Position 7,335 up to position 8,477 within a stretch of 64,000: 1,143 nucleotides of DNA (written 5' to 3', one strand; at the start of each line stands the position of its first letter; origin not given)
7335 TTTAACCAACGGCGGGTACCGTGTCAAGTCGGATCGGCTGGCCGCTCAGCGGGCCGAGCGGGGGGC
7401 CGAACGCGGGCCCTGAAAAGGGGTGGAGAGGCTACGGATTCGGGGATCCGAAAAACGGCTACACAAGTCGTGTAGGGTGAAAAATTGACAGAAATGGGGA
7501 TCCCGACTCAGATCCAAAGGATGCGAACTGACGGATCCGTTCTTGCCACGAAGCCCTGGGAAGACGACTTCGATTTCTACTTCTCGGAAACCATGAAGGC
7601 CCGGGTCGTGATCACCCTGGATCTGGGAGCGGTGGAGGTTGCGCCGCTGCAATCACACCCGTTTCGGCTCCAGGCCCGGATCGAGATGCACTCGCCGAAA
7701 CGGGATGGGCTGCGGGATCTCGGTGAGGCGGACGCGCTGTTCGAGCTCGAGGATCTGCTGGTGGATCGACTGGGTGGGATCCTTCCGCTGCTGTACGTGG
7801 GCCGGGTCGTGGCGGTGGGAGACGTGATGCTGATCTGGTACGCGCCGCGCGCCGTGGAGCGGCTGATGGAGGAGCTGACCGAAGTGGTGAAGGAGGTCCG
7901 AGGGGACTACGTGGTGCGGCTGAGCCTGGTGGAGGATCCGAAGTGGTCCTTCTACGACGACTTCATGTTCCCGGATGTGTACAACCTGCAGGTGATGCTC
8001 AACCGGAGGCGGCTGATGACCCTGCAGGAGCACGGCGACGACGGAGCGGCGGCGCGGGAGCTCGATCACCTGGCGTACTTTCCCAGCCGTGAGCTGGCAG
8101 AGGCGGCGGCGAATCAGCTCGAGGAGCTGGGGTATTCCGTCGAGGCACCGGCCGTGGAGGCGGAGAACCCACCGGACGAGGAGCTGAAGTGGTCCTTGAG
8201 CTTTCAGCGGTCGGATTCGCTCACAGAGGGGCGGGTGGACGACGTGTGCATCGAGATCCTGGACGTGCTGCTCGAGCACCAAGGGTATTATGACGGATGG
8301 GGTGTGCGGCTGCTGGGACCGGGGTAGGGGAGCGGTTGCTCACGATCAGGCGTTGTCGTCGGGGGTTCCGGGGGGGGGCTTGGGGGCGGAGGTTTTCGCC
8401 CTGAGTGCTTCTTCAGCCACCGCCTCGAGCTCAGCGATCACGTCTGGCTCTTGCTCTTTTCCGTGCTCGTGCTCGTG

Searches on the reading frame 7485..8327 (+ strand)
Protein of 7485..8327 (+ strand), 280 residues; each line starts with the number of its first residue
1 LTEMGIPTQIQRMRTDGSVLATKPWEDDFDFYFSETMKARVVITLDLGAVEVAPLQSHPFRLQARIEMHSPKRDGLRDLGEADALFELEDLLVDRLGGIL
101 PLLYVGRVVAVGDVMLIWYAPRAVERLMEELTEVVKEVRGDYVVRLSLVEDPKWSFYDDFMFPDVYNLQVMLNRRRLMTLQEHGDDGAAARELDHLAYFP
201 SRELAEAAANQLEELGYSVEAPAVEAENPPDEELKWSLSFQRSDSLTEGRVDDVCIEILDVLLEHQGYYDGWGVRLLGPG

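Call 83: search_protein_families(library=pfam, proteins=[window:7485-8327:+], max_evalue=0.000001)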
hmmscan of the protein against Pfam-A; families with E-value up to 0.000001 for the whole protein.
window:7485-8327:+ (280 aa): 2 families
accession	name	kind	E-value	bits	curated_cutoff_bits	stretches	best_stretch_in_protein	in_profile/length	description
PF06877.16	RraB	-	1.6e-20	74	23.3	1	173-274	4-102/102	Regulator of ribonuclease activity B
PF05117.17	DUF695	-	9.9e-16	58.7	23.1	1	30-161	4-133/134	Family of unknown function (DUF695)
